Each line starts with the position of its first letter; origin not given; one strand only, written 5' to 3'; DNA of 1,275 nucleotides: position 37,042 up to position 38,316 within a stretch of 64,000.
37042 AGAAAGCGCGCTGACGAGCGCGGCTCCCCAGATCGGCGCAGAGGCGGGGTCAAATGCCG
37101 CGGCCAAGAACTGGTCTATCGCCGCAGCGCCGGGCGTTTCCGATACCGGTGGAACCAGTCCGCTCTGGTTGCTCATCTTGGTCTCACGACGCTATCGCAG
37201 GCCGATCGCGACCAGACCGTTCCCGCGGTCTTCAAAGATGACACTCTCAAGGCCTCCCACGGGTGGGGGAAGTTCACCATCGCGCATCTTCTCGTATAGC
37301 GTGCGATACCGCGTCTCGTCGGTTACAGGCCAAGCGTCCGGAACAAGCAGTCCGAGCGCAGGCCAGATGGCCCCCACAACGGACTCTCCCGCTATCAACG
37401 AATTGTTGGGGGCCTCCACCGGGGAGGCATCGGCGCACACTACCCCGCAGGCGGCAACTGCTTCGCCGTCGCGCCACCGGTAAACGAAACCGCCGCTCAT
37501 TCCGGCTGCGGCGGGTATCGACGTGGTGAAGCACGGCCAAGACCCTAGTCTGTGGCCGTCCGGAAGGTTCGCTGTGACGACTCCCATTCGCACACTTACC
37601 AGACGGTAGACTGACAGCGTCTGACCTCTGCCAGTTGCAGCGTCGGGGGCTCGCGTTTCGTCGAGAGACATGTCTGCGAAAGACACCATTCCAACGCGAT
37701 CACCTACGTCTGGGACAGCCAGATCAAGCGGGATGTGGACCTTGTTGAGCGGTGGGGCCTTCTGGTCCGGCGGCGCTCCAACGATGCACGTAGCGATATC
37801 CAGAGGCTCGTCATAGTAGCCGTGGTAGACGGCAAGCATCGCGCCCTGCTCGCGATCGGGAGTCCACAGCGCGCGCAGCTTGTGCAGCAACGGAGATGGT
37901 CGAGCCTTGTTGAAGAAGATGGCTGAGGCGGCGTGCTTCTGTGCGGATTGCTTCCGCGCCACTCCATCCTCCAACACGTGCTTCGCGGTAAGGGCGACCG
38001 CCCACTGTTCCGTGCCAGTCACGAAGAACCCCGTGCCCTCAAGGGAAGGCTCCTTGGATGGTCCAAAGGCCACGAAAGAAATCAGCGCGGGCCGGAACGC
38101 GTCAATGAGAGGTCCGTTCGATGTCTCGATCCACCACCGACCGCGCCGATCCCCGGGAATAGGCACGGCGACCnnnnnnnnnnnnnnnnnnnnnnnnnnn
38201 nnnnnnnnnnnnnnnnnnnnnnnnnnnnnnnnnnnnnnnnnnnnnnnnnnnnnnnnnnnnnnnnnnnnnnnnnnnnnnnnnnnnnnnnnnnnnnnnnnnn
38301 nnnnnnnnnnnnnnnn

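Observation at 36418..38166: Lower-GC two-gene module (cytoplasmic trypsin-like S1 protease + single-pass membrane protein) packed between uvrA and trmFO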

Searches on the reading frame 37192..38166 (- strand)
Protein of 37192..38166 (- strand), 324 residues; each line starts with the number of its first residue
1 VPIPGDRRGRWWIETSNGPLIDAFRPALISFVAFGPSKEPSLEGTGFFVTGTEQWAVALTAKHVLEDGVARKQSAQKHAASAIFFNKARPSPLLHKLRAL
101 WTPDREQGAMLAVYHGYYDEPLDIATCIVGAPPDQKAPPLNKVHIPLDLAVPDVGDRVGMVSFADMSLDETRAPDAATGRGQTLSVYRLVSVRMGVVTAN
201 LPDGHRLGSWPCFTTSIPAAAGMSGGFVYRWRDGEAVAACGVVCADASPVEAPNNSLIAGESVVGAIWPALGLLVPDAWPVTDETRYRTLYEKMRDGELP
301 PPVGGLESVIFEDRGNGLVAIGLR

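Call 3: search_protein_families(library=pfam, proteins=[window:37192-38166:-], max_evalue=1)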
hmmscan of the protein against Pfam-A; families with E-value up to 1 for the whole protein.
window:37192-38166:- (324 aa): 1 family
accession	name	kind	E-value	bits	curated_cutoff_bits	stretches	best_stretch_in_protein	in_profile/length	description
PF13365.12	Trypsin_2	-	3.3e-06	28.3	27.6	1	44-238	1-143/144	Trypsin-like peptidase domain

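Call 4: search_protein_families(library=padloc, proteins=[window:37192-38166:-], max_evalue=1)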
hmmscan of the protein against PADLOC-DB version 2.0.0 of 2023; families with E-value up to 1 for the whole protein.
window:37192-38166:- (324 aa): 1 family
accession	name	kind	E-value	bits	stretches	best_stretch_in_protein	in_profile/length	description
PDLC03855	LmuA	-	0.0078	13.6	1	43-68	16-42/425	-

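Call 5: search_protein_families(library=ncbifam, proteins=[window:37192-38166:-], max_evalue=1)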
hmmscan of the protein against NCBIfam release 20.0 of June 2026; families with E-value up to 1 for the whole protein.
window:37192-38166:- (324 aa): 0 families

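Call 7: find_homologous_proteins(query=window:37192-38166:-)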
Query window:37192-38166:- (324 aa): 97 proteins with E <= 0.001 among 5002 candidates.
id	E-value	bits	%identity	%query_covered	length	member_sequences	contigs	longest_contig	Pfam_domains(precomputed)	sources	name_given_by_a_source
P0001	8.1e-219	744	100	100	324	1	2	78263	PF13365.13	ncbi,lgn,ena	-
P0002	1.0e-83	300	46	100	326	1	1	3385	PF13365.13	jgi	jgi:hypothetical protein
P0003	4.4e-80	288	46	97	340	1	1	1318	-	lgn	-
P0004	1.6e-79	286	45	100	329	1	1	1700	-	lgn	-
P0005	5.5e-79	284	45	100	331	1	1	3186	PF13365.13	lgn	-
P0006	1.3e-78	283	45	98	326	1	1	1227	PF13365.13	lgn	-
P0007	1.5e-78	283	48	98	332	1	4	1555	PF13365.13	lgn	-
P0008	6.5e-78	280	46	99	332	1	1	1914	PF13365.13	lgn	-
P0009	9.7e-77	277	45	100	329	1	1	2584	-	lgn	-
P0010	1.2e-76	276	46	97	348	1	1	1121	-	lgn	-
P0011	8.4e-76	273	47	95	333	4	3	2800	-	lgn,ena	-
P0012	1.3e-75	273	45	98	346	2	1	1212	PF13365.13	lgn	-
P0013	4.5e-75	271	44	100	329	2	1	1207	-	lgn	-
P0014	4.8e-75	271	45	98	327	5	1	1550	PF13365.13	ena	-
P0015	1.0e-74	270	44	100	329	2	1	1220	PF13365.13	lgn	-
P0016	1.0e-73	267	41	100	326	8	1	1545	PF13365.13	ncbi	-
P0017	1.0e-73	267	43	100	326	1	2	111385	PF13365.13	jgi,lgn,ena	-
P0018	2.1e-73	266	46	100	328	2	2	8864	PF13365.13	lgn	-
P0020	1.4e-72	263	44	99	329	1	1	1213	PF13365.13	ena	-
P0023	4.7e-70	255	43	98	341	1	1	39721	-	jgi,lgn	jgi:hypothetical protein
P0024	8.9e-68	247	42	95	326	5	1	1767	PF13365.13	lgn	-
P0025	1.2e-67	247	43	95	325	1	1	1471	PF13365.13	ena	-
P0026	1.3e-67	247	46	95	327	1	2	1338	PF13365.13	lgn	-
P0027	2.1e-67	246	41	95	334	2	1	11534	PF13365.13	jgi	-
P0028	3.9e-67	245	42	99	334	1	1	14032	PF13365.13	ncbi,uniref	ncbi:trypsin-like peptidase domain-containing protein [Piscinibacter defluvii]|uniref:trypsin-like p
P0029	7.9e-67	244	42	98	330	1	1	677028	PF13365.13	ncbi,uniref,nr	ncbi:trypsin-like peptidase domain-containing protein [Ideonella sp. BN130291]|uniref:trypsin-like p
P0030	9.3e-67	244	42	98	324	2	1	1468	PF13365.13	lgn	-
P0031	1.4e-66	243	44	98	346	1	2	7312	PF13365.13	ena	-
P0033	3.2e-66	242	44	98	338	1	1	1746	PF13365.13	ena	-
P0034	3.2e-66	242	42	100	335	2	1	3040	PF13365.13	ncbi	-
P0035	5.1e-66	241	41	98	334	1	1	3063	PF13365.13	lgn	-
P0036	1.5e-65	240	43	95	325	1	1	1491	PF13365.13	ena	-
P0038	3.2e-65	239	40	100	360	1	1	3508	PF13365.13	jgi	jgi:hypothetical protein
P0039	3.3e-65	239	41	97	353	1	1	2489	PF13365.13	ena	-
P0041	7.1e-65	238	45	88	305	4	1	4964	PF13365.13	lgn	-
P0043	5.1e-64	235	42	98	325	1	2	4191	PF13365.13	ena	-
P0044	8.3e-64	234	41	97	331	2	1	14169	PF13365.13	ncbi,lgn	-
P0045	3.2e-63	232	42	94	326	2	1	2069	PF13365.13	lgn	-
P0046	3.5e-63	232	40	98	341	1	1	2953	PF13365.13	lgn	-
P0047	3.6e-63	232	40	98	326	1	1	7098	PF13365.13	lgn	-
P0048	1.2e-62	230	42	98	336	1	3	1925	PF13365.13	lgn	-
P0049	1.6e-62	230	40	97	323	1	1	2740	PF13365.13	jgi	-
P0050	1.9e-62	230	40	100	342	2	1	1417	PF13365.13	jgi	jgi:hypothetical protein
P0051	2.0e-62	230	41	99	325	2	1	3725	PF13365.13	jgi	-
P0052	2.4e-62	229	41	100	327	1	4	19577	PF13365.13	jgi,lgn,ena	-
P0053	2.8e-62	229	41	100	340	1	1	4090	PF13365.13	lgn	-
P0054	3.6e-62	229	42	96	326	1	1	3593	PF13365.13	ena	-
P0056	8.5e-62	227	41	98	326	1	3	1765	PF13365.13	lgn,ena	-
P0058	2.9e-60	222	41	98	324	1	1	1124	PF13365.13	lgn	-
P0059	4.6e-60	222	41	98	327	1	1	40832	-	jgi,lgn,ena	-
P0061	1.3e-59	220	38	100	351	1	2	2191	PF13365.13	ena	-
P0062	1.4e-59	220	42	91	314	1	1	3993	PF13365.13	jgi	jgi:hypothetical protein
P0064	8.4e-59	218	38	97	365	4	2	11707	PF13365.13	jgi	jgi:hypothetical protein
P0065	8.7e-59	218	40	99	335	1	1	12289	PF13365.13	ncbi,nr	ncbi:MAG: trypsin-like peptidase domain-containing protein [Burkholderiales bacterium]|nr:trypsin-li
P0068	2.5e-58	216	40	100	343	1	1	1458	PF13365.13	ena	-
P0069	3.2e-58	216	41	95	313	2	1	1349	PF13365.13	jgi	jgi:Trypsin-like peptidase domain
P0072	8.8e-58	214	39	99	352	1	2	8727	PF13365.13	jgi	jgi:hypothetical protein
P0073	2.8e-57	213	40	100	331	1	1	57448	PF13365.13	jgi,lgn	jgi:hypothetical protein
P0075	1.3e-56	210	39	98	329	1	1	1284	PF13365.13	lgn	-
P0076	1.4e-56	210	41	97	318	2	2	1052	PF13365.13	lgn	-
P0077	8.7e-56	208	39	96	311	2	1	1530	PF13365.13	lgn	-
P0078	9.0e-56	208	39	94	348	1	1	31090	PF13365.13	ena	-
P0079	1.5e-55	207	40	87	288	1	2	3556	PF13365.13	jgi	jgi:hypothetical protein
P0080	1.5e-54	204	36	99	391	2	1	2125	PF13365.13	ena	-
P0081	3.7e-54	202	41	96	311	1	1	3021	PF13365.13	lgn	-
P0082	7.8e-54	201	40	96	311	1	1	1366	PF13365.13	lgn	-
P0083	1.1e-53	201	40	98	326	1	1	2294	PF13365.13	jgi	jgi:hypothetical protein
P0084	5.9e-53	198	40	96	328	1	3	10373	PF13365.13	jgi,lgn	jgi:hypothetical protein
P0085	1.6e-52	197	48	71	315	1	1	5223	PF13365.13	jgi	jgi:Trypsin-like peptidase domain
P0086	7.2e-52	195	37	100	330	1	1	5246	PF13365.13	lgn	-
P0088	8.1e-48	181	40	80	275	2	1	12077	PF13365.13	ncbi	ncbi:MAG: hypothetical protein ACREHE_16185 [Rhizomicrobium sp.]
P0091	9.9e-47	178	37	100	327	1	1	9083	PF13365.13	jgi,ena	-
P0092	1.5e-45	174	35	97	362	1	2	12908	PF13365.13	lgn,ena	-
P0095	1.7e-37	148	34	100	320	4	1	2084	PF13365.13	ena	-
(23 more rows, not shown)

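Call 9: find_encoding_contigs(protein=P0001, flank=10000, max_places=4)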
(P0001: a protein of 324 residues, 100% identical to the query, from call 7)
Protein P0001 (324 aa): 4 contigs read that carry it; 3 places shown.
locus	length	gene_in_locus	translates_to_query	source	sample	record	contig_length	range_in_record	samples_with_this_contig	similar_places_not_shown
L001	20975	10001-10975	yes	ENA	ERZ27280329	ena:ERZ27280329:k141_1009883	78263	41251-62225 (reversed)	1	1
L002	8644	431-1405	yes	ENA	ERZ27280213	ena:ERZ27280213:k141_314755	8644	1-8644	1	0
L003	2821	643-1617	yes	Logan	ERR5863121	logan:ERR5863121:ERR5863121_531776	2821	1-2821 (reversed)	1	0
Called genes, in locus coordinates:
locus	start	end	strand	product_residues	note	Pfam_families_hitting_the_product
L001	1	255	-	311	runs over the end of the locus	PF00491:Arginase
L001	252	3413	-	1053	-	PF18327:PRODH (weak), PF14850:Pro_dh-DNA_bdg, PF01619:Pro_dh, PF00171:Aldedh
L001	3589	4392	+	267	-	PF08238:Sel1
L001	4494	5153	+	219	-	PF04238:DUF420 (faint), PF10067:DUF2306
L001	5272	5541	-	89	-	PF14384:BrnA_antitoxin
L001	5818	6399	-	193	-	-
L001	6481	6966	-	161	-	PF00436:SSB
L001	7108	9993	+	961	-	PF00005:ABC_tran (faint), PF02463:SMC_N (faint), PF13191:AAA_16 (faint), PF13304:AAA_21 (faint), PF13481:AAA_25 (faint), PF13555:AAA_29 (faint), PF17760:UvrA_inter, PF17755:UvrA_DNA-bind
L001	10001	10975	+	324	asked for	PF13365:Trypsin_2 (weak)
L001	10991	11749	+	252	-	-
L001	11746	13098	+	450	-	PF01134:GIDA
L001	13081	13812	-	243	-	PF00494:SQS_PSY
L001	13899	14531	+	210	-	PF06181:Urate_ox_N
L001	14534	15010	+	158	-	PF08238:Sel1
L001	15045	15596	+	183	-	PF00255:GSHPx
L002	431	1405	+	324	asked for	PF13365:Trypsin_2 (weak)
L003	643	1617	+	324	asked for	PF13365:Trypsin_2 (weak)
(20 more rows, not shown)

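Call 11: find_encoding_contigs(protein=P0029, flank=8000, max_places=2)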
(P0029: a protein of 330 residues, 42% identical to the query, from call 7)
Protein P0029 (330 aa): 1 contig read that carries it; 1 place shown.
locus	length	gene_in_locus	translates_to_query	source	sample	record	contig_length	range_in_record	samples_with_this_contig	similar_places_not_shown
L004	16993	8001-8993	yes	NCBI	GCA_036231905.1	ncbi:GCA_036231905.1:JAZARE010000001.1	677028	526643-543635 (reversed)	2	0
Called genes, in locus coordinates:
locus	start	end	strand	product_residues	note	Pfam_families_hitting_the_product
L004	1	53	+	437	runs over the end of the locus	PF07690:MFS_1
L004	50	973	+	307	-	-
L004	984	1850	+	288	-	PF00480:ROK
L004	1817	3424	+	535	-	PF00512:HisKA, PF13581:HATPase_c_2 (faint), PF02518:HATPase_c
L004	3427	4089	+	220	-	PF00072:Response_reg, PF08281:Sigma70_r4_2 (weak), PF00196:GerE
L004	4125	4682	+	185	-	-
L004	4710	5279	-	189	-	-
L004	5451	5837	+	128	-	-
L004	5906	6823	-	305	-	PF12852:Cupin_6, PF00165:HTH_AraC (weak), PF12833:HTH_18, PF00165:HTH_AraC (weak)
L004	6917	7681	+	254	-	-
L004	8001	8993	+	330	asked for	PF13365:Trypsin_2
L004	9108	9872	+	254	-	-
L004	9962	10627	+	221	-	PF20247:DUF6602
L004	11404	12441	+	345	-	PF00850:Hist_deacetyl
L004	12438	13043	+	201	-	PF01613:Flavin_Reduct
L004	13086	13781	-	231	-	PF01177:Asp_Glu_race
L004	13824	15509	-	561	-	PF00759:Glyco_hydro_9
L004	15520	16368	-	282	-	PF00528:BPD_transp_1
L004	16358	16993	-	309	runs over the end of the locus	PF00528:BPD_transp_1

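Call 12: find_encoding_contigs(protein=P0017, flank=8000, max_places=2)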
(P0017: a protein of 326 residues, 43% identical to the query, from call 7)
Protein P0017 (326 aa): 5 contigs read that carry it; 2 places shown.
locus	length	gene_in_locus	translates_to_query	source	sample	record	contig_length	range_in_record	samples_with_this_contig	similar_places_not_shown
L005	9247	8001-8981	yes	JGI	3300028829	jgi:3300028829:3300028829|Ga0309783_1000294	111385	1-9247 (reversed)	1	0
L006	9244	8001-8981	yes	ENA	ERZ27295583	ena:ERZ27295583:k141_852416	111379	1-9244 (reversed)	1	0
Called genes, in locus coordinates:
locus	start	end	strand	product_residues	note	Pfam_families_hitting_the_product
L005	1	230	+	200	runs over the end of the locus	PF02798:GST_N, PF13417:GST_N_3, PF13409:GST_N_2, PF00043:GST_C, PF13410:GST_C_2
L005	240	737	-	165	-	PF01288:HPPK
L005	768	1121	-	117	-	PF02152:FolB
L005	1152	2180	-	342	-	PF00814:TsaD, PF22521:HypF_C_2 (weak)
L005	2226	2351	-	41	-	-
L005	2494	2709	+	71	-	PF01165:Ribosomal_S21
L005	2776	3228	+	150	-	PF09424:YqeY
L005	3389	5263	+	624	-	PF01807:Zn_ribbon_DnaG, PF08275:DNAG_N, PF01751:Toprim, PF13362:Toprim_3 (weak), PF13662:Toprim_4, PF13155:Toprim_2, PF10410:DnaB_bind, PF08278:DnaG_DnaB_bind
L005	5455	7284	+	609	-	PF03979:Sigma70_r1_1, PF00140:Sigma70_r1_2, PF04546:Sigma70_ner, PF04542:Sigma70_r2, PF04539:Sigma70_r3, PF04545:Sigma70_r4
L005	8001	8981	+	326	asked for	PF13365:Trypsin_2 (weak)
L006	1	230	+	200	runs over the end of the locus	PF02798:GST_N, PF13417:GST_N_3, PF13409:GST_N_2, PF00043:GST_C, PF13410:GST_C_2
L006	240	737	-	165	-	PF01288:HPPK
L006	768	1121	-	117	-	PF02152:FolB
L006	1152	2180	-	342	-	PF00814:TsaD, PF22521:HypF_C_2 (weak)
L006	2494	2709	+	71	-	PF01165:Ribosomal_S21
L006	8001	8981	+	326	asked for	PF13365:Trypsin_2 (weak)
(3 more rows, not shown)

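Call 14: find_encoding_contigs(protein=P0073, flank=6000, max_places=2)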
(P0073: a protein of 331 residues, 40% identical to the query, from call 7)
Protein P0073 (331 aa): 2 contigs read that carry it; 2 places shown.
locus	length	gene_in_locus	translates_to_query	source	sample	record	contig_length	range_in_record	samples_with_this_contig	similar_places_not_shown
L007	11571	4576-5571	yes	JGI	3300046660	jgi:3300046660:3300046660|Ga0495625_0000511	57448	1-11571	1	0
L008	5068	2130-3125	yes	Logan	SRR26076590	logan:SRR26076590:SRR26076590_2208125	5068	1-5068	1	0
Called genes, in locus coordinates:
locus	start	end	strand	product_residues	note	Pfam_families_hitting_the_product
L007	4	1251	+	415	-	PF00990:GGDEF, PF00563:EAL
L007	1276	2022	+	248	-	PF04970:LRAT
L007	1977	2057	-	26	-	-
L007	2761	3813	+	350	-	PF03235:GmrSD_N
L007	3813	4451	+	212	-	-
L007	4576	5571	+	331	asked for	PF13365:Trypsin_2 (weak)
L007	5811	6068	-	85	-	PF02586:SRAP (weak)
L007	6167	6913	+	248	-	-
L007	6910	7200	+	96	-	-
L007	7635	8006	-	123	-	PF06094:GGACT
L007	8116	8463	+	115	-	PF00126:HTH_1 (weak)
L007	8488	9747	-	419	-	PF10087:DUF2325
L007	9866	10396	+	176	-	PF00174:Oxidored_molyb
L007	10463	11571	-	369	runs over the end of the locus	-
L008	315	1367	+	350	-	PF03235:GmrSD_N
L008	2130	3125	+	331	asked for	PF13365:Trypsin_2 (weak)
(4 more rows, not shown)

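Call 15: find_encoding_contigs(protein=P0059, flank=6000, max_places=2)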
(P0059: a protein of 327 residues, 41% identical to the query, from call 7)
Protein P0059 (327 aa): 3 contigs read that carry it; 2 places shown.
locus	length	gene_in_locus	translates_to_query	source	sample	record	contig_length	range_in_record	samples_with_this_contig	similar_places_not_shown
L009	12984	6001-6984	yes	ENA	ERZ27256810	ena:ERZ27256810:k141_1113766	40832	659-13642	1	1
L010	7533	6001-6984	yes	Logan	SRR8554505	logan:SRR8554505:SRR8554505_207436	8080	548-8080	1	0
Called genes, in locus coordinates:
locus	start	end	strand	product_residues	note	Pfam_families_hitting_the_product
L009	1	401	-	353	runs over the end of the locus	?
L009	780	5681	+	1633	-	PF13191:AAA_16 (weak), PF24883:NPHP3_N (faint), PF05729:NACHT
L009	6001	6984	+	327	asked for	-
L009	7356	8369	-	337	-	PF02899:Phage_int_SAM_1, PF13102:Phage_int_SAM_5 (weak), PF00589:Phage_integrase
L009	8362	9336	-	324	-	PF00589:Phage_integrase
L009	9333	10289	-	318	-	PF02899:Phage_int_SAM_1 (faint), PF00589:Phage_integrase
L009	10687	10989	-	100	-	-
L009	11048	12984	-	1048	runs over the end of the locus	PF13091:PLDc_2 (weak), PF00270:DEAD, PF04851:ResIII, PF18766:SWI2_SNF2 (weak), PF00271:Helicase_C, PF11907:DUF3427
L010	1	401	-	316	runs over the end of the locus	?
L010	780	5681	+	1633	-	PF13191:AAA_16 (weak), PF24883:NPHP3_N (faint), PF05729:NACHT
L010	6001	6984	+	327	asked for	-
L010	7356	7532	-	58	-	?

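Call 16: find_encoding_contigs(protein=P0023, flank=6000, max_places=2)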
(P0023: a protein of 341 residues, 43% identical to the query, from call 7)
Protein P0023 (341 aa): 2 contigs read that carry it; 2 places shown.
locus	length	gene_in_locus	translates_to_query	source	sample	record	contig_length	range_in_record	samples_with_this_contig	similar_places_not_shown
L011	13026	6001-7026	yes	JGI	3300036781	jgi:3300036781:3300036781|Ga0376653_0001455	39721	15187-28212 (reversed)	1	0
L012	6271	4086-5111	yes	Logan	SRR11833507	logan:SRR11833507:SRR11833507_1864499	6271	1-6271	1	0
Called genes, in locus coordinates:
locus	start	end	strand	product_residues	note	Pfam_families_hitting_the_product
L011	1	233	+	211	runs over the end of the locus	PF01243:PNPOx_N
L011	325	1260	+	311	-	PF01118:Semialdhyde_dh, PF22698:Semialdhyde_dhC_1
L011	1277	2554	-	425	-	-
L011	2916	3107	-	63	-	-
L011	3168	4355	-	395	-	-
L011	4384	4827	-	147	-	-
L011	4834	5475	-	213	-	PF09641:DUF2026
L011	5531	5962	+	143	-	-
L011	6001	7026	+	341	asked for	-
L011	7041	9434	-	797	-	PF07693:KAP_NTPase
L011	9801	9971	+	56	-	-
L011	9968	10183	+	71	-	-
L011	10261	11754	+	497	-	PF00383:dCMP_cyt_deam_1, PF13749:HATPase_c_4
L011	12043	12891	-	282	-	-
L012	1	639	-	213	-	?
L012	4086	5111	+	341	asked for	-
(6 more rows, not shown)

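Call 28: find_related_loci(query=A1, collection=metagenome_contigs, flank=6000)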
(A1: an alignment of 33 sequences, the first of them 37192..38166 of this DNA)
Query A1 (324 aa) in metagenome_contigs; peptide patterns used: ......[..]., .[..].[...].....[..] (x = any residue, [..] = any of these).
600 stretches matched a pattern (row limit reached: there are more); 48 encode a relative of the query (tblastn E <= 1e-3); 48 distinct loci.
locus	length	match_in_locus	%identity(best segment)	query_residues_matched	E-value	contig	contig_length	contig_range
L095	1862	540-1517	45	1-324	3e-85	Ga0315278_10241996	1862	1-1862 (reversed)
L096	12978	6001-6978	44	1-324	5e-81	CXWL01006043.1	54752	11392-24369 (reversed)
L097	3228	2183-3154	44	1-322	1e-81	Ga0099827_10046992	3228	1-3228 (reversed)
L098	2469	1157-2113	44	1-317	1e-82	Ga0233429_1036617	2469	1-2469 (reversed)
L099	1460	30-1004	43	3-324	1e-85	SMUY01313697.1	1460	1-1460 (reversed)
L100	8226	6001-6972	44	1-322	3e-80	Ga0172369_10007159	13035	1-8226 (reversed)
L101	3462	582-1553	44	1-322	1e-80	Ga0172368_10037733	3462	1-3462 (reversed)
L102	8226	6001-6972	44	1-322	3e-80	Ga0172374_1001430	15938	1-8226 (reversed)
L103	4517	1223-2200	43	1-324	1e-79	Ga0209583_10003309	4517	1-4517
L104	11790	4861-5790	47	3-309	4e-79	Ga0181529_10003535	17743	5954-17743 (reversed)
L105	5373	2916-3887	42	1-322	2e-77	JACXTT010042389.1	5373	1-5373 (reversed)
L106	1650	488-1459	43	1-324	1e-80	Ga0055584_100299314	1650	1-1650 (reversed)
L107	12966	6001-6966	44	1-321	6e-77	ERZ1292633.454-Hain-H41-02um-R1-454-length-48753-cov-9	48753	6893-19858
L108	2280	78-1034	42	1-317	3e-77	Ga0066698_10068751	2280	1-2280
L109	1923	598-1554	42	1-317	7e-78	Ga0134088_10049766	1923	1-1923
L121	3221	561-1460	40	1-300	5e-64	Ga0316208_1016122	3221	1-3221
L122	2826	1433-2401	40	1-319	2e-64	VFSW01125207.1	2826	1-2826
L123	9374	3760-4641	43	1-304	7e-64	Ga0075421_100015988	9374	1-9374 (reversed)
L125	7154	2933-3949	38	3-317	8e-62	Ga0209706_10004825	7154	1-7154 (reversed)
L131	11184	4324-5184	39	10-299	4e-48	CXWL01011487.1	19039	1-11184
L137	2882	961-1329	50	202-324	5e-31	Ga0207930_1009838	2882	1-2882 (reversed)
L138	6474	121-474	51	202-321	6e-29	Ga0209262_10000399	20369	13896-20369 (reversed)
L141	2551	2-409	38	190-324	1e-21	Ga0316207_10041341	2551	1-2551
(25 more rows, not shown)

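Call 29: find_related_loci(query=A1, collection=viral_contigs, flank=6000)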
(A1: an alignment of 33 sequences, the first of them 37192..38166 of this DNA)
Query A1 (324 aa) in viral_contigs; peptide patterns used: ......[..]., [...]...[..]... (x = any residue, [..] = any of these).
43 stretches matched a pattern, but none encodes a relative of the query by tblastn (E <= 1e-3).

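Call 36: predict_structure(alignment_id=A1)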
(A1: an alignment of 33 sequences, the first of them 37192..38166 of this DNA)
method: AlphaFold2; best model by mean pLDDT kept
length: 324 residues; sequences in the alignment: 33
mean_pLDDT: 89.4   pTM: 0.89
mean pLDDT of the five models: 89.4, 89.0, 88.3, 87.6, 85.9
residues with pLDDT >= 90: 223; 70-90: 79; 50-70: 11; < 50: 11
segments of 3 or more residues with pLDDT < 50: 82-90
pLDDT, mean of each block of 10 residues (from residue 1): 94 86 94 91 96 94 90 66 44 76 90 91 94 87 92 97 95 85 92 97 81 96 95 94 96 96 96 90 91 95 94 84 89
secondary structure, 60 per line:
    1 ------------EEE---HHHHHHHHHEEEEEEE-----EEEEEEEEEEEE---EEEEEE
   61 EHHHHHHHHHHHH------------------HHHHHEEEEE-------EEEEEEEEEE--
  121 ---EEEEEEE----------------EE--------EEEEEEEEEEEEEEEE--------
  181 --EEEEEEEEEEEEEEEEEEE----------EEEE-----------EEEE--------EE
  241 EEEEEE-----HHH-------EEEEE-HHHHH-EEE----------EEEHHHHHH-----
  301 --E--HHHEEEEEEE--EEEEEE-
elements in order: E13-15 H19-27 E28-34 E40-51 E55-61 H62-73 H92-96 E97-101 E109-118 E124-130 E157-172 E183-201 E212-215 E227-230 E239-246 E262-266 H268-272 E274-276 E287-289 H290-295 E309-315 E318-323
